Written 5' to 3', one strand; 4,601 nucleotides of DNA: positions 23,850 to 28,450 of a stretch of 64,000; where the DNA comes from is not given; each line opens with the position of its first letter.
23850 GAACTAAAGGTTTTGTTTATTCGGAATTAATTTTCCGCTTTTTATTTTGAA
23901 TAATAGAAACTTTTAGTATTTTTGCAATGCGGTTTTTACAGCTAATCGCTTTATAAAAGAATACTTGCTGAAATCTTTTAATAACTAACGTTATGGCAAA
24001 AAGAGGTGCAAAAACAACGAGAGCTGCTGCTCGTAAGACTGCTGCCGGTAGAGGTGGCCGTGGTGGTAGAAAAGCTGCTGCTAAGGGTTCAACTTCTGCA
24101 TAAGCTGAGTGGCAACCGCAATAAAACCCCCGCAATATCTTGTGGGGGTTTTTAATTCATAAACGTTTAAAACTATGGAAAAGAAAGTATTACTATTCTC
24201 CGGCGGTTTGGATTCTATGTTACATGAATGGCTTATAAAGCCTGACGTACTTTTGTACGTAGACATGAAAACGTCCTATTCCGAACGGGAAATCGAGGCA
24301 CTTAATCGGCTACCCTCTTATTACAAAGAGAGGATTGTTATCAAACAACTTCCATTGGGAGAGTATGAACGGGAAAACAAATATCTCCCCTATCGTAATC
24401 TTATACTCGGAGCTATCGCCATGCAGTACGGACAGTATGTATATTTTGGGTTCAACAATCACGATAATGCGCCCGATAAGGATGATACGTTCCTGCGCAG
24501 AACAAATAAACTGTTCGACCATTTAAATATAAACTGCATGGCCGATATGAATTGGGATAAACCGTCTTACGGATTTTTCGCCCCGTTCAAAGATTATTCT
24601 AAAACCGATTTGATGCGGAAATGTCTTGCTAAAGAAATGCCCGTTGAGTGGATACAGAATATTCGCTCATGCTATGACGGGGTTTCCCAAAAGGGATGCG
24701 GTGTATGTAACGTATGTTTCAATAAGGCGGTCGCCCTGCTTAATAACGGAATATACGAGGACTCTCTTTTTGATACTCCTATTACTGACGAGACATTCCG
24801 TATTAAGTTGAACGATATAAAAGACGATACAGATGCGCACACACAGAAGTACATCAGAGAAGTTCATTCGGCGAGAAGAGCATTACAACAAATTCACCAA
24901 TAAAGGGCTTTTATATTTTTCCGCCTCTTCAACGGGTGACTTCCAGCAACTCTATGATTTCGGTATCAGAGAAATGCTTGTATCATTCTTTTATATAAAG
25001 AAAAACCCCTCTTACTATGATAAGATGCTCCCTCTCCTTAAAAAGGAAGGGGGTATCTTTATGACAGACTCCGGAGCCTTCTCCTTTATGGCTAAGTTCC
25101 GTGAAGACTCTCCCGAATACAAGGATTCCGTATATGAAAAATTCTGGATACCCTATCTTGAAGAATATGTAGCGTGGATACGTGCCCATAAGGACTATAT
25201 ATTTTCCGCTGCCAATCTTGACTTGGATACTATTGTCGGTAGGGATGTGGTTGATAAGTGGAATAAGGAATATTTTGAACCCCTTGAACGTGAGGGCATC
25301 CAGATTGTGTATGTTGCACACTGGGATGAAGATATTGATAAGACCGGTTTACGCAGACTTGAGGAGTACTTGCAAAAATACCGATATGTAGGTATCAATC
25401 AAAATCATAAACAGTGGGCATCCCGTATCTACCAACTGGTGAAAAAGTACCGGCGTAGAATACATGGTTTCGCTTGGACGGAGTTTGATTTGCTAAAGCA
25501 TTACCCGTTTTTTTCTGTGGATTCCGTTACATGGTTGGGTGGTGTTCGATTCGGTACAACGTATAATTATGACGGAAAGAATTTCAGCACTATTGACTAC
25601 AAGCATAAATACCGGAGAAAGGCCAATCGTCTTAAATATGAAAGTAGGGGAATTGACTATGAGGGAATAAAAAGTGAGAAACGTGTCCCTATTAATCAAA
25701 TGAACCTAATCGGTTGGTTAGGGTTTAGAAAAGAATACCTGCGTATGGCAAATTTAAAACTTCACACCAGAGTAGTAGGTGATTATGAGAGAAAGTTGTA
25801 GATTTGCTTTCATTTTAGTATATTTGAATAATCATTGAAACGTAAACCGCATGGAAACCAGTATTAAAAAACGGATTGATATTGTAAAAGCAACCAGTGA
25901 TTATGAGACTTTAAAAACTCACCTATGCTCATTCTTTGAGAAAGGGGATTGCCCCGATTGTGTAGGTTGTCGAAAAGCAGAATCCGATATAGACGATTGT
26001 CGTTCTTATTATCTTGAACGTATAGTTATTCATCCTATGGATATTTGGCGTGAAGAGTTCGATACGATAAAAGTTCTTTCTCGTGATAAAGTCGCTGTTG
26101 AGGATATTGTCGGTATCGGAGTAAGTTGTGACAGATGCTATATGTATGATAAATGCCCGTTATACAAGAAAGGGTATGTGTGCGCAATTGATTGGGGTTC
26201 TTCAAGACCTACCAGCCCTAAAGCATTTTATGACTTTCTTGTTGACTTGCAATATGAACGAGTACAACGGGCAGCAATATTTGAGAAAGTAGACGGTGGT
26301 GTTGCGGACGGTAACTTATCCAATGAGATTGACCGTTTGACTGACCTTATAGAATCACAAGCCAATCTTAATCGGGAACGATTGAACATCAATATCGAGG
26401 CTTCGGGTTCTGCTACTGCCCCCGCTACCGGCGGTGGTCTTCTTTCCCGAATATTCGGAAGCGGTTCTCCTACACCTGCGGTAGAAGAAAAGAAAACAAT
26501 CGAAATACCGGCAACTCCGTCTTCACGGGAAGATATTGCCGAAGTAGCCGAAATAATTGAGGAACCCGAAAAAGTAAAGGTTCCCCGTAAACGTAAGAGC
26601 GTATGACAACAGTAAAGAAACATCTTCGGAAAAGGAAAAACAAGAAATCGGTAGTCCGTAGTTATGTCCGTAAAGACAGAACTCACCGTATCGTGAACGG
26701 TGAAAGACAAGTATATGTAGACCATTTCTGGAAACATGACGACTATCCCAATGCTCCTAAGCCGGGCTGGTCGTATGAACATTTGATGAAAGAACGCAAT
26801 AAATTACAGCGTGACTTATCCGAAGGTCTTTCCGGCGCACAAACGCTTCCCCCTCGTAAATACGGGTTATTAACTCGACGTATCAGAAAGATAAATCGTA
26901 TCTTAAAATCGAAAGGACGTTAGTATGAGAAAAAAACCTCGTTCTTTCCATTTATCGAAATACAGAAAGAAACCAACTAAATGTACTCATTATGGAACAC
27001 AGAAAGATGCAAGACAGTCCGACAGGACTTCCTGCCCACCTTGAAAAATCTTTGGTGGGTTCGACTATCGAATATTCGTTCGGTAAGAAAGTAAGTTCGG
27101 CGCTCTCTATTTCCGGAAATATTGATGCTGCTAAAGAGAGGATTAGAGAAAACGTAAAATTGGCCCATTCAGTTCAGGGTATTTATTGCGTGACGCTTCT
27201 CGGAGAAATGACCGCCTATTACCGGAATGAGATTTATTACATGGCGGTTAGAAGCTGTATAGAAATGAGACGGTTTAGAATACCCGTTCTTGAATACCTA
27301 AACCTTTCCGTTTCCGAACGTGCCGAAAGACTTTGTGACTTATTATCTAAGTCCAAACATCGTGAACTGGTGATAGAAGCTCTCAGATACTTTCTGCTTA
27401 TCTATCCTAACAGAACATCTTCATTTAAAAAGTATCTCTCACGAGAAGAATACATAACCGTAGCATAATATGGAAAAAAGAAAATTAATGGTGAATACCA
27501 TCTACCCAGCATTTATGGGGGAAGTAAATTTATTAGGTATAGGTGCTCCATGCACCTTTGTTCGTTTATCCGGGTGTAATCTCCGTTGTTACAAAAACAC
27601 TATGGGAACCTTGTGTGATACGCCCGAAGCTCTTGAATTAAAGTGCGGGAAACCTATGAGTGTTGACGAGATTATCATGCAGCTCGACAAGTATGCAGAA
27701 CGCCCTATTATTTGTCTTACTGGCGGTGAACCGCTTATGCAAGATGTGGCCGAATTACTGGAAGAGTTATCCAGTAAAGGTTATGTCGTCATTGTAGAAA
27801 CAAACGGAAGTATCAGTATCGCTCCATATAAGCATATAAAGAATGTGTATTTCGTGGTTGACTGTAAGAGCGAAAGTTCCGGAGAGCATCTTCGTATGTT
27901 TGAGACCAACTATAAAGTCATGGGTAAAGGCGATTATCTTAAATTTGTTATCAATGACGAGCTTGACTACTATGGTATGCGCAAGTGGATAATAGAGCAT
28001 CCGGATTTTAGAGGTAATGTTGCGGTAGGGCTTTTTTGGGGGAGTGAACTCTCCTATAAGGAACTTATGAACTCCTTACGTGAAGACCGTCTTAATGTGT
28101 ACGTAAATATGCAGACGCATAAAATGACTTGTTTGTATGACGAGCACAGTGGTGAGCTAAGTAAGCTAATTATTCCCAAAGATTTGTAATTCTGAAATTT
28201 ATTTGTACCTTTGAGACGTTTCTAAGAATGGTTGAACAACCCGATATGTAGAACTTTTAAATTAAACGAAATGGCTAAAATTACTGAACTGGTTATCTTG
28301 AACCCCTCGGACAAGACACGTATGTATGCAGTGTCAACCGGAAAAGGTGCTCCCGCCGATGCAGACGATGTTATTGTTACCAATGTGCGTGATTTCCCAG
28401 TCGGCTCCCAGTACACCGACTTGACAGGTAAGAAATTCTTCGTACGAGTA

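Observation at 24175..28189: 7-deazaguanine DNA-modification pathway with uncharacterised genes interleaved, and split over four loci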

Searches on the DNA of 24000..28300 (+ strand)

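Call 6: search_dna_similar(query=window:24000-28300:+, collection=phages, mode=near, max_rows=20)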
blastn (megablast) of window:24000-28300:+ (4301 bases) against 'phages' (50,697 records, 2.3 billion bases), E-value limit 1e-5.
Records with a match: 1; places in all: 1; records where one place covers at least 80% of the query: 1.
Best place of each record, by identity: >=99% 1.
By first word of the organism name: Bacteroides 1.
By host as written in the record: Bacteroides salyersiae BSC162 1.
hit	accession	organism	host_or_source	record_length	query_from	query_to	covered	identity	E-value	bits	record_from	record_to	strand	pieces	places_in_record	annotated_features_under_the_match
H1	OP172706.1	Bacteroides phage BS162P1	Bacteroides salyersiae BSC162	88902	1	4301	100%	99.7%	0e+0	7877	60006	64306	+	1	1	hypothetical protein (x8)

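Call 8: get_annotated_region(hit=H1, flank=3000)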
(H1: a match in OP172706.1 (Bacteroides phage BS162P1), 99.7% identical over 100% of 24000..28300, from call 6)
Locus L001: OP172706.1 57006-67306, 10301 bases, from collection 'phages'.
description: Bacteroides phage BS162P1, partial genome.
organism: Bacteroides phage BS162P1 (NCBI taxid 2968579)
taxonomy: Viruses; Duplodnaviria; Heunggongvirae; Uroviricota; Caudoviricetes
host: Bacteroides salyersiae BSC162; source: municipal sewage; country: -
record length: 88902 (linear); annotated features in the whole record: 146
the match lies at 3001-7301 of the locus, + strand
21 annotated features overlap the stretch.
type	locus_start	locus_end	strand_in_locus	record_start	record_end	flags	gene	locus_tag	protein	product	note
CDS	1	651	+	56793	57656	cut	-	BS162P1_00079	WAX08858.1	hypothetical protein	-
CDS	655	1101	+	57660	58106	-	-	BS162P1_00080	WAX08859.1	hypothetical protein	-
CDS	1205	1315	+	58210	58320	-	-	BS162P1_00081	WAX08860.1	hypothetical protein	-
CDS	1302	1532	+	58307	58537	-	-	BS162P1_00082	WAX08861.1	hypothetical protein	-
CDS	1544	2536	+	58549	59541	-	-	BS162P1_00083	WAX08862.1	DNA endonuclease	DNA endonuclease I-HmuI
CDS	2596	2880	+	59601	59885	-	-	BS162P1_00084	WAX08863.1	hypothetical protein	-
CDS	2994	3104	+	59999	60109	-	-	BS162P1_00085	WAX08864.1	hypothetical protein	-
CDS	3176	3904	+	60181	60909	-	-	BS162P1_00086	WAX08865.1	hypothetical protein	-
CDS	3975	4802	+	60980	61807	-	-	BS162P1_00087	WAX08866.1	hypothetical protein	-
CDS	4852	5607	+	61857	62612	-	-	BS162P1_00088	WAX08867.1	hypothetical protein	-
CDS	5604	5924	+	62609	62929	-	-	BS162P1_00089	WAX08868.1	hypothetical protein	-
CDS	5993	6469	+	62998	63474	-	-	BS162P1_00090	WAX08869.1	hypothetical protein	-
CDS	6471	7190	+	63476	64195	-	-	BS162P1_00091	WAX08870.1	hypothetical protein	-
CDS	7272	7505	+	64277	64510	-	-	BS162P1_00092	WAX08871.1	hypothetical protein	-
CDS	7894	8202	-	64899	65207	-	-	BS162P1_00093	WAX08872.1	hypothetical protein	-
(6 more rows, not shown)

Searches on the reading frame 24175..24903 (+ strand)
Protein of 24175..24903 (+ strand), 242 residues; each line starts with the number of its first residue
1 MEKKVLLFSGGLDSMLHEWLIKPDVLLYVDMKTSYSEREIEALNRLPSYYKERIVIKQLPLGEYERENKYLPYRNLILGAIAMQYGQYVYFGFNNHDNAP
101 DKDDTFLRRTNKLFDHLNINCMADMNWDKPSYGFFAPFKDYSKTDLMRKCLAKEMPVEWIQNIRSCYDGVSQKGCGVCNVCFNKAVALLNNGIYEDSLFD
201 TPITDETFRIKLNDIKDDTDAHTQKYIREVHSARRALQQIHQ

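Call 3: search_protein_families(library=pfam, proteins=[window:24175-24903:+], max_evalue=0.1)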
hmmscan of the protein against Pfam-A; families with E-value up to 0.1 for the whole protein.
window:24175-24903:+ (242 aa): 2 families
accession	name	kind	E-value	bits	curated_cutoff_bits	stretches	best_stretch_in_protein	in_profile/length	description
PF06508.19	QueC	-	4.6e-14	52.9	22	1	51-190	73-208/210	Queuosine biosynthesis protein QueC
PF19932.4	DUF6395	-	0.0067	16.9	25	1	161-209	36-81/174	Family of unknown function (DUF6395)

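Call 4: search_protein_families(library=phrogs, proteins=[window:24175-24903:+], max_evalue=0.01)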
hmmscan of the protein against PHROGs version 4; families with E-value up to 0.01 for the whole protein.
window:24175-24903:+ (242 aa): 1 family
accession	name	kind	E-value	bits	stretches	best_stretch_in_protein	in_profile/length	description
phrog_1550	-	moron, auxiliary metabolic gene and host takeover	4.4e-19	69.6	1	1-196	145-355/418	QueC-like queuosine biosynthesis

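Call 5: search_protein_families(library=ncbifam, proteins=[window:24175-24903:+], max_evalue=0.1)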
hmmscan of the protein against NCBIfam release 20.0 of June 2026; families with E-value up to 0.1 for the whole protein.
window:24175-24903:+ (242 aa): 3 families
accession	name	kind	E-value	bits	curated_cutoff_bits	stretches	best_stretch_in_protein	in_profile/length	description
TIGR00364.1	TIGR00364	equivalog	9.2e-09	35.1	150.3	1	61-182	82-199/201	7-cyano-7-deazaguanine synthase QueC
NF041925.1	QatC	equivalog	0.00027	20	280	0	134-224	253-351/398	Qat anti-phage system QueC-like protein QatC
NF008317.0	PRK11106.1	equivalog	0.01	15.2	378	0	163-187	185-209/231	7-cyano-7-deazaguanine synthase QueC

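Call 73: search_protein_families(library=padloc, proteins=[window:24175-24903:+], max_evalue=0.1)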
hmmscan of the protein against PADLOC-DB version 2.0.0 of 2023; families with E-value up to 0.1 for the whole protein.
window:24175-24903:+ (242 aa): 2 families
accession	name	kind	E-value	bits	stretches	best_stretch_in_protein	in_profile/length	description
PDLC00911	QueC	-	1.2e-09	36.6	1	3-185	7-182/190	QueC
PDLC02214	QatC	-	4e-05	20.7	1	106-221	284-391/453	-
